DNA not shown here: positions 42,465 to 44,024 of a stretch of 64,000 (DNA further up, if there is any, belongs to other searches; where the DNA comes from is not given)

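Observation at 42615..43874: About 30 copies of a strict 12-bp / 4-residue tandem repeat ([W/G/R][D/A]NI) inside a 419-aa early protein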

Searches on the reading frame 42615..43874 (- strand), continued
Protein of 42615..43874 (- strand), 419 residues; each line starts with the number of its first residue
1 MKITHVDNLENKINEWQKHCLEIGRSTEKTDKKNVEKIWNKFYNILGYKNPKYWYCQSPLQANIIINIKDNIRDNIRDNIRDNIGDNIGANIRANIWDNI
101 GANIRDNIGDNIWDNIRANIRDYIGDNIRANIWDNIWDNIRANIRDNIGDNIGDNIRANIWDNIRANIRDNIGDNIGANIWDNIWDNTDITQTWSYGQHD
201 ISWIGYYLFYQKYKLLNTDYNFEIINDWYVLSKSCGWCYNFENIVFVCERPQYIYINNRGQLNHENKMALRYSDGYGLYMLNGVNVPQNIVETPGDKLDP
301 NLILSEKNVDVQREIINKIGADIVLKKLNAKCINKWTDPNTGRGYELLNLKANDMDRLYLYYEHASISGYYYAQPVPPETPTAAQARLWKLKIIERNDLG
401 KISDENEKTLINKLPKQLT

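Call 27: fold_search(model_id=the predicted structure, library=pdb)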
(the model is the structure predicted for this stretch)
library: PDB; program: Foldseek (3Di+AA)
matches with E <= 10: 121; with E <= 0.001: 0
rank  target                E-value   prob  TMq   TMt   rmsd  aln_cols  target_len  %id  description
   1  5mu3_A                6.0e-01  0.13  0.09  0.18  12.3       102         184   14  Crystal structure of Ctf19-Mcm21 kinetochore assembly bound with Ctf19-Mcm21 binding motif of central kinetochore subu (released 2017-11-01)
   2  3puf_E                6.0e-01  0.12  0.10  0.18  10.6       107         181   18  Crystal structure of human RNase H2 complex (released 2010-12-22)
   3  9nez_D                7.5e-01  0.04  0.07  0.07  20.4       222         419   13  Structure of the Pyrococcus furiosus SHI complex (released 2025-07-09)
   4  5iep                  1.3e+00  0.07  0.08  0.19   8.0        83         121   13  Structure of CDL2.3b, a computationally designed Vitamin-D3 binder (released 2017-03-01)
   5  7kd9_C                1.3e+00  0.03  0.07  0.10  14.1       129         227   14  Crystal Structure of Gallic Acid Decarboxylase from Arxula adeninivorans (released 2021-02-17)
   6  6rwb_A                1.5e+00  0.13  0.11  0.03  11.8       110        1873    8  Cryo-EM structure of Yersinia pseudotuberculosis TcaA-TcaB (released 2019-10-23)
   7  7kd9_A                1.5e+00  0.03  0.07  0.10  14.1       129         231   14  Crystal Structure of Gallic Acid Decarboxylase from Arxula adeninivorans (released 2021-02-17)
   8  1mwr_A                1.7e+00  0.04  0.09  0.07  12.0        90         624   16  Structure of SeMet Penicillin binding protein 2a from methicillin resistant Staphylococcus aureus strain 27r (trigonal (released 2002-11-06)
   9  6h5o_B                1.9e+00  0.04  0.09  0.06  12.0        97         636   11  Crystal structure of PBP2a from MRSA in complex with piperacillin at active site. (released 2019-08-14)
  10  9qzd_A                2.0e+00  0.21  0.13  0.37   5.2        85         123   12  de novo NTF2-like protein (released 2025-10-22)
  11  5yy0_A                2.4e+00  0.04  0.07  0.07  15.2       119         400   16  Crystal structure of the HyhL-HypA complex (form II) (released 2018-06-20)
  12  7kd9_B                2.4e+00  0.02  0.07  0.10  14.1       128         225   14  Crystal Structure of Gallic Acid Decarboxylase from Arxula adeninivorans (released 2021-02-17)
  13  5yxy_B                2.5e+00  0.04  0.07  0.07  15.6       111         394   14  Crystal structure of the HyhL-HypA complex (form I) (released 2018-06-20)
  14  8v53_B                2.5e+00  0.02  0.08  0.14  19.5       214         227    9  CryoEM structure of Ku homodimer in complex with hairpin DNA (released 2025-12-10)
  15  6gam_L                3.0e+00  0.04  0.07  0.06  11.4        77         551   18  Structure of E14Q variant of E. coli hydrogenase-2 (as-isolated enzyme) (released 2019-02-20)
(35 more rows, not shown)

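Call 30: find_encoding_contigs(protein=P0010, flank=8000, max_places=2)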
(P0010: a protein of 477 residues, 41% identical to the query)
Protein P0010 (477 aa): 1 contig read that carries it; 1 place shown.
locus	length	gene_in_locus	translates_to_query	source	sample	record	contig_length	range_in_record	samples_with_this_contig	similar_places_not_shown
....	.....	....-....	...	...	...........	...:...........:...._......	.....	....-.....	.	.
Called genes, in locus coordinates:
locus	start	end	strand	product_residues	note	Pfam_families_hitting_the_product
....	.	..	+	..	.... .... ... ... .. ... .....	-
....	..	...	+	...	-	-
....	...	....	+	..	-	-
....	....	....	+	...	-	-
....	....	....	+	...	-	-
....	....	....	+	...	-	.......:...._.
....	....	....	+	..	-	-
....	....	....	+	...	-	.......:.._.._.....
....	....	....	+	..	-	-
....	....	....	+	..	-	-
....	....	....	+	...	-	-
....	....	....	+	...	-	-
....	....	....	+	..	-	-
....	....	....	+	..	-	-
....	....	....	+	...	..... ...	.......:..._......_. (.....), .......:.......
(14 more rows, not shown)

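Call 31: find_encoding_contigs(protein=P0001, flank=8000, max_places=2)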
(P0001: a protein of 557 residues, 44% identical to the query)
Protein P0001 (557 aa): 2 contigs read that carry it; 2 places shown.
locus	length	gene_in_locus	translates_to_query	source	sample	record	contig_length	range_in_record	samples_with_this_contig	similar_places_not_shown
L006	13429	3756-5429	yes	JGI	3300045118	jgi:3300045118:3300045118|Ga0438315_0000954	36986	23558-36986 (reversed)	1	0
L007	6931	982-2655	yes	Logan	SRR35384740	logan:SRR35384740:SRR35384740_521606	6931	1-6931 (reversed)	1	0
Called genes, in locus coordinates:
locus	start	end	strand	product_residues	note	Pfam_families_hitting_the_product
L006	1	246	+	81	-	?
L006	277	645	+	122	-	PF03796:DnaB_C (weak)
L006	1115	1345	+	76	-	PF18903:DUF5659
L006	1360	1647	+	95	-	-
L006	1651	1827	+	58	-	-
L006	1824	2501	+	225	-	PF00145:DNA_methylase (weak)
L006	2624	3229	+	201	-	PF21805:Imm5_like (weak)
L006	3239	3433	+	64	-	-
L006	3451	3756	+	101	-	-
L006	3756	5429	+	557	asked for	PF20530:DUF6745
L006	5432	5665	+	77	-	-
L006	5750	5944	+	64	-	-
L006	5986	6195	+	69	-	-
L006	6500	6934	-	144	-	-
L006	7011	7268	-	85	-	-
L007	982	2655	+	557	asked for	PF20530:DUF6745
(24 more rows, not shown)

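Call 35: fold_search(model_id=the predicted structure, library=viral)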
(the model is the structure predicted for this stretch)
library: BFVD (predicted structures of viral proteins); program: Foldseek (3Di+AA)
matches with E <= 10: 360; with E <= 0.001: 2
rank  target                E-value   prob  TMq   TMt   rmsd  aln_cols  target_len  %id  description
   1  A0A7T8                2.0e-16  1.00  0.47  0.51  19.3       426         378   16  DUF6745 domain-containing protein [Microcystis phage LMM01]
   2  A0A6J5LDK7            2.4e-06  1.00  0.27  0.48  22.2       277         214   14  Uncharacterized protein (Fragment) [uncultured Caudovirales phage]
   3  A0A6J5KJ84            6.9e-03  0.99  0.20  0.28   8.2       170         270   16  DUF6745 domain-containing protein [uncultured Caudovirales phage]
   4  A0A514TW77            3.1e-01  0.18  0.12  0.18  12.6       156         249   15  Uncharacterized protein [Aeromonas phage D6]
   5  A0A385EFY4            3.5e-01  0.18  0.11  0.28  12.1       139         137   14  Uncharacterized protein [Caulobacter phage CcrSC]
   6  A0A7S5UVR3            4.4e-01  0.06  0.11  0.15  20.4       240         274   11  (no name in the UniProt tables at hand)
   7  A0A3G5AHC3            4.7e-01  0.10  0.10  0.20  11.3       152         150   12  Topoisomerase I [Satyrvirus sp.]
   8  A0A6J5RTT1            5.9e-01  0.93  0.09  0.50   1.9        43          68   26  Uncharacterized protein [uncultured Caudovirales phage]
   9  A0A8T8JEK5            5.9e-01  0.47  0.12  0.54   4.9        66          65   14  (no name in the UniProt tables at hand)
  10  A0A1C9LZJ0            5.9e-01  0.18  0.11  0.35  16.0       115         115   16  Uncharacterized protein [Arthrobacter phage Lucy]
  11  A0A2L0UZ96            6.6e-01  0.03  0.10  0.06  20.7       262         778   11  Zeta toxin domain-containing protein [Agrobacterium phage Atu_ph07]
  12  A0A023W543            7.4e-01  0.16  0.10  0.36  12.2        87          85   14  Uncharacterized protein [Serratia phage PS2]
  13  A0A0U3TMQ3            7.4e-01  0.13  0.09  0.26  12.7        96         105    9  Uncharacterized protein [Arthrobacter phage Sonny]
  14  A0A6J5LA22            7.8e-01  0.28  0.08  0.39   7.8        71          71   14  Uncharacterized protein [uncultured Caudovirales phage]
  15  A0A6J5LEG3            9.3e-01  0.80  0.08  0.35   1.3        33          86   24  Uncharacterized protein [uncultured Caudovirales phage]
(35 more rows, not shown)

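Call 38: search_protein_families(library=padloc, proteins=[window:42615-43874:-], max_evalue=0.01)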
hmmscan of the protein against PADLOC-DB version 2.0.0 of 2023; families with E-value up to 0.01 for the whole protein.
window:42615-43874:- (419 aa): 3 families
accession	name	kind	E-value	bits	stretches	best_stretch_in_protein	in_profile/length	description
PDLC01368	Cas2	-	7.5e-05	20.9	0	123-146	5-27/62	"CAS-I,CAS-II,CAS-III,CAS-IV,CAS-V,CAS-VI; acquisition_2"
PDLC02979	AriA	-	0.0014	16.5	1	6-168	143-291/373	-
PDLC01646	Cas2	-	0.0016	16.6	0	123-146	29-51/86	"CAS-I,CAS-II,CAS-III,CAS-IV,CAS-V,CAS-VI; acquisition_2"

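Call 39: find_encoding_contigs(protein=P0100, flank=10000, max_places=1)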
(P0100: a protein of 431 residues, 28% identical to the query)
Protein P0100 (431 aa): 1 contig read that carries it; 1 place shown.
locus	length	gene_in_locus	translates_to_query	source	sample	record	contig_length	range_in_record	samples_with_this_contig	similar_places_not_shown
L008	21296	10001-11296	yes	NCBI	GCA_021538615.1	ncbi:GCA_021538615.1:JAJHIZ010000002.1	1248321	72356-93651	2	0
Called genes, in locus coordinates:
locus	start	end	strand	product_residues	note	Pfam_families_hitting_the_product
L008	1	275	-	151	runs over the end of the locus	-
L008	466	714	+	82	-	-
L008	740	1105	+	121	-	PF09643:YopX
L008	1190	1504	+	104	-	PF00196:GerE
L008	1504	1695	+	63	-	-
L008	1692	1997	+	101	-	-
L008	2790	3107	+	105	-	-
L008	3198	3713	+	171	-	-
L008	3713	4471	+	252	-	-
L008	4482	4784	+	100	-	-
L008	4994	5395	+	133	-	PF05866:RusA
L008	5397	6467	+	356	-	PF00712:DNA_pol3_beta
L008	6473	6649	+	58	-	-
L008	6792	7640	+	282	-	-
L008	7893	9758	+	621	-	PF08800:BT4734-like_N, PF08708:PriCT_1 (weak)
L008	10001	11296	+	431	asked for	PF20530:DUF6745 (weak)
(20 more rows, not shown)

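Call 40: find_related_loci(query=window:42615-43874:-, collection=viral_contigs, flank=5000)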
Query window:42615-43874:- (419 aa) in viral_contigs; peptide patterns used: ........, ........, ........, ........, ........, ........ (x = any residue, [..] = any of these).
6 stretches matched a pattern; 2 encode a relative of the query (tblastn E <= 1e-3); 2 distinct loci.
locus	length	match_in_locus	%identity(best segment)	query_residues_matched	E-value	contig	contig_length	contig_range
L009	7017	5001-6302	49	1-392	3e-110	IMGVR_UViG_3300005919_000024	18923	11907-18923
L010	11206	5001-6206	51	13-392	4e-109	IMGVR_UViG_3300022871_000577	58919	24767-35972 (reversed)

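Call 41: find_encoding_contigs(protein=P0031, flank=6000, max_places=2)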
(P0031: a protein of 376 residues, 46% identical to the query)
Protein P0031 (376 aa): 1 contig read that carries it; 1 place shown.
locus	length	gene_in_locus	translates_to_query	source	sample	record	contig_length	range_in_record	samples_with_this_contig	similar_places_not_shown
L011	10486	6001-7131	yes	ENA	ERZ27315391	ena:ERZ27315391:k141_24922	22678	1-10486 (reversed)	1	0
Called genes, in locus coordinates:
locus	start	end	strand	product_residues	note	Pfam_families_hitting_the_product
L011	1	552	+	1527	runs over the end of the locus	-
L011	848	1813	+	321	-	PF12705:PDDEXK_1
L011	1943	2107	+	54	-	PF03989:DNA_gyraseA_C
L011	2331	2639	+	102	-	-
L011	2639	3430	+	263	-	PF13479:AAA_24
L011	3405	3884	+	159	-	PF05037:DUF669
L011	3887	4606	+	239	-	-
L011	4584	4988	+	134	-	-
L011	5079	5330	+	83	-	-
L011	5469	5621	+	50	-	-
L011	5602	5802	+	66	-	-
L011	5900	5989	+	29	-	-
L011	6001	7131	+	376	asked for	PF20530:DUF6745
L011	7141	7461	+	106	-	-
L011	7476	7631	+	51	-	-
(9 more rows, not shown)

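Call 42: find_encoding_contigs(protein=P0033, flank=6000, max_places=3)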
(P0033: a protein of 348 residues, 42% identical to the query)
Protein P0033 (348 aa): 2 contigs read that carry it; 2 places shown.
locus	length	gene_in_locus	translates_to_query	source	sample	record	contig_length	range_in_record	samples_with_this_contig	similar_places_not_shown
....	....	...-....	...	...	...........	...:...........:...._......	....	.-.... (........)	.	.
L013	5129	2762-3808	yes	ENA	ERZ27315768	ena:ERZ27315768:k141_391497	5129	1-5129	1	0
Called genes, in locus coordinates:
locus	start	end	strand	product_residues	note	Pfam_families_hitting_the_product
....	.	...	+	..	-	?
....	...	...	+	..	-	-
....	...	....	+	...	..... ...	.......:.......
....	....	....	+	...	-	-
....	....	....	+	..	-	-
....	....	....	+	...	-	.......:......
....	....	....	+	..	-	-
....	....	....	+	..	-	-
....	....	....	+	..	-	-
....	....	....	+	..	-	-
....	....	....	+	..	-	-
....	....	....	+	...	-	-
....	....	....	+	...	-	-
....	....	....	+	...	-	-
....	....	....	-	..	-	-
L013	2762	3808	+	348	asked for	PF20530:DUF6745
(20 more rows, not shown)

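Call 49: get_annotated_region(hit=H1, flank=5000)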
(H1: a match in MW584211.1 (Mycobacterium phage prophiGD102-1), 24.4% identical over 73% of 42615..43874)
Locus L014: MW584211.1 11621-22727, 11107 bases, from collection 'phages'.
description: Mycobacterium phage prophiGD102-1, complete genome.
organism: Mycobacterium phage prophiGD102-1 (NCBI taxid 2813236)
taxonomy: Viruses; Duplodnaviria; Heunggongvirae; Uroviricota; Caudoviricetes
host: Mycobacterium abscessus GD102; source: -; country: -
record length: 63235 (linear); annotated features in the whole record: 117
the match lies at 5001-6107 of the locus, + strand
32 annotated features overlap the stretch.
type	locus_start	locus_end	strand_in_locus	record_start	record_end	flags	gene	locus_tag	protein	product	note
CDS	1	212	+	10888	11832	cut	26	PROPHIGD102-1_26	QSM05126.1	hypothetical protein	-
CDS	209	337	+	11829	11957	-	27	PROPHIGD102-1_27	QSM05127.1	hypothetical protein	-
CDS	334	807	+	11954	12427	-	28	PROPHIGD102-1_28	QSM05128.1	Mu Gam-like protein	-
CDS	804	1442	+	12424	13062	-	29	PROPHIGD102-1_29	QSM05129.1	ERF family ssDNA binding protein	-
CDS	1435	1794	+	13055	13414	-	30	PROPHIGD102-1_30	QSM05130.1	hypothetical protein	-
CDS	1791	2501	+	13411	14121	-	31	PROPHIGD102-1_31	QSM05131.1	helix-turn-helix DNA binding protein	-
CDS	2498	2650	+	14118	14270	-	32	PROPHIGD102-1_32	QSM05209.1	hypothetical protein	-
CDS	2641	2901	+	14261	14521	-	33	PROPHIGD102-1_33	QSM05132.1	hypothetical protein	-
CDS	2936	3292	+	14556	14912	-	34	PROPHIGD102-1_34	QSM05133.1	hypothetical protein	-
CDS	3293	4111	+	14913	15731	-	35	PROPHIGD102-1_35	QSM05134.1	RepA-like replication initiator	-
CDS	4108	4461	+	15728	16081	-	36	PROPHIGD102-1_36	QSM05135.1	hypothetical protein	-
CDS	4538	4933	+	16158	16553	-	37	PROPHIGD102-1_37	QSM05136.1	hypothetical protein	-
CDS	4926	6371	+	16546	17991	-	38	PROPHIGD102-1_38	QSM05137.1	hypothetical protein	-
CDS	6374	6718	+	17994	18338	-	39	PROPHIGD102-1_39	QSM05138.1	hypothetical protein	-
CDS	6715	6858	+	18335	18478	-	40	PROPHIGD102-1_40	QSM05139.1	hypothetical protein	-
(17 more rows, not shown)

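Call 50: get_annotated_region(hit=H2, flank=5000)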
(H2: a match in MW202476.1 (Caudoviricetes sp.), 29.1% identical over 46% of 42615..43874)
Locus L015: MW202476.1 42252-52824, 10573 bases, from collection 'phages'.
description: Siphoviridae sp. isolate cta39025, complete genome.
organism: Caudoviricetes sp. (NCBI taxid 2832643)
taxonomy: Viruses; Duplodnaviria; Heunggongvirae; Uroviricota; Caudoviricetes
host: -; source: Manatee Spring; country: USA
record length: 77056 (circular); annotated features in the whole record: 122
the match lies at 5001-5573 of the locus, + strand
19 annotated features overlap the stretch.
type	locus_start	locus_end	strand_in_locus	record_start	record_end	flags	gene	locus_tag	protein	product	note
CDS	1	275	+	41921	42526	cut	-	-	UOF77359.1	metallopeptidase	-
CDS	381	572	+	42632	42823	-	-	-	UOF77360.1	hypothetical protein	-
CDS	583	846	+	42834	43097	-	-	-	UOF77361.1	hypothetical protein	-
CDS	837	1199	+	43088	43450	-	-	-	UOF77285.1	putative transcriptional regulator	-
CDS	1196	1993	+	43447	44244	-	-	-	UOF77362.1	P63c domain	-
CDS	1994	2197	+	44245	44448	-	-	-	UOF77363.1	hypothetical protein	-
CDS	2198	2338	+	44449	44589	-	-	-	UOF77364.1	hypothetical protein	-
CDS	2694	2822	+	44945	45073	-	-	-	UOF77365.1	hypothetical protein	-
CDS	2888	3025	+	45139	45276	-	-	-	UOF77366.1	hypothetical protein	-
CDS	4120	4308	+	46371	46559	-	-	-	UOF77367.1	hypothetical protein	-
CDS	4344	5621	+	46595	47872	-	-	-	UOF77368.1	hypothetical protein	-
CDS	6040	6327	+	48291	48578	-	-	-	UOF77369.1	hypothetical protein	-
CDS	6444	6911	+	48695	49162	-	-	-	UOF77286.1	5'(3')-deoxyribonucleotidase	-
CDS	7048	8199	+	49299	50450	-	-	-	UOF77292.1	integrase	-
CDS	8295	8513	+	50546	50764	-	-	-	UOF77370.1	hypothetical protein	-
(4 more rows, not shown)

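Call 84: get_annotated_region(hit=H3, flank=2500)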
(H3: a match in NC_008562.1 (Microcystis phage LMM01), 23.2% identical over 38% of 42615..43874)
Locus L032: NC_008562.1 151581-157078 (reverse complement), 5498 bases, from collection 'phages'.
description: Microcystis phage Ma-LMM01 DNA, complete genome.
organism: Microcystis phage LMM01 (NCBI taxid 2856824)
taxonomy: Viruses; Duplodnaviria; Heunggongvirae; Uroviricota; Caudoviricetes; Fukuivirus; Fukuivirus LMM01
host: -; source: -; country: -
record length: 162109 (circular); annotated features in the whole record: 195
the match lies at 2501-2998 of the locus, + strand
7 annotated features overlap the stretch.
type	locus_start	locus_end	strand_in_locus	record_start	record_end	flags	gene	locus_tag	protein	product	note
CDS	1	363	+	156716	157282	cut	-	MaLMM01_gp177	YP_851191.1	hypothetical protein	FEIS:MAP_177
CDS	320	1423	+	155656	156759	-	-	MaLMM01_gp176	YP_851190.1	hypothetical protein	FEIS:MAP_176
CDS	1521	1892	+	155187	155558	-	-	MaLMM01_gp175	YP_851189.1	hypothetical protein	FEIS:MAP_175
CDS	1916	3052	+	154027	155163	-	-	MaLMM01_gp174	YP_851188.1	hypothetical protein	FEIS:MAP_174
CDS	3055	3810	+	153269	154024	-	-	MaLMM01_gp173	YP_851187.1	uracil-DNA glycosylase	FEIS:MAP_173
CDS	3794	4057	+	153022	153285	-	-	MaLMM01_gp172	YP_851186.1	hypothetical protein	FEIS:MAP_172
CDS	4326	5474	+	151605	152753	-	-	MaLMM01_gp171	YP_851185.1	RRXRR domain-containing protein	FEIS:MAP_171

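Call 88: find_encoding_contigs(protein=P0024, flank=3000, max_places=2)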
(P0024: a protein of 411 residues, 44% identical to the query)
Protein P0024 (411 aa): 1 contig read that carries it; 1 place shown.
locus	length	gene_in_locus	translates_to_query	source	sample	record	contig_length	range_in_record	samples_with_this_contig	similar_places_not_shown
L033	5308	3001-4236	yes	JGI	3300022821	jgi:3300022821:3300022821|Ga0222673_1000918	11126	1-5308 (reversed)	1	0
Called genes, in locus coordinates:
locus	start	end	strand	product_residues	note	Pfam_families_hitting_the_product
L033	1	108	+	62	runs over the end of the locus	-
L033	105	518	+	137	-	PF07486:Hydrolase_2 (faint)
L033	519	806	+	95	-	-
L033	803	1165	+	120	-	-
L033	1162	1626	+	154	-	PF18907:DUF5662 (weak)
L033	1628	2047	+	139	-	-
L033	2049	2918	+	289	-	PF24703:DUF7666 (weak)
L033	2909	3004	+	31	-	-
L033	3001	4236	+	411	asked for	PF20530:DUF6745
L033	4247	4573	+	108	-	-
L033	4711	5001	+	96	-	PF22253:DUF6948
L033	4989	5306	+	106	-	?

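Call 89: find_encoding_contigs(protein=P0035, flank=3000, max_places=2)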
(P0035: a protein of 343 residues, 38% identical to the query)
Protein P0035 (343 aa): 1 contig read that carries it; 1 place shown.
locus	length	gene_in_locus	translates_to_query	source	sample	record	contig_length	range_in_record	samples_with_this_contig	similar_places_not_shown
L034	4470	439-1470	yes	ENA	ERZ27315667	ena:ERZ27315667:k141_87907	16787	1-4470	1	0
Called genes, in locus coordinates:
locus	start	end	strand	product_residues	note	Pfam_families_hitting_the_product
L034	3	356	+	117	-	?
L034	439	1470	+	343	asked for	PF20530:DUF6745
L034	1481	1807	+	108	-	-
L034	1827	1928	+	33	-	-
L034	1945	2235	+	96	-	PF22253:DUF6948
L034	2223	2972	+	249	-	-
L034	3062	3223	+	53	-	-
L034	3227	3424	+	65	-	-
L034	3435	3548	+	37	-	-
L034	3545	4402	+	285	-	-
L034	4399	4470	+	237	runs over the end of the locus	-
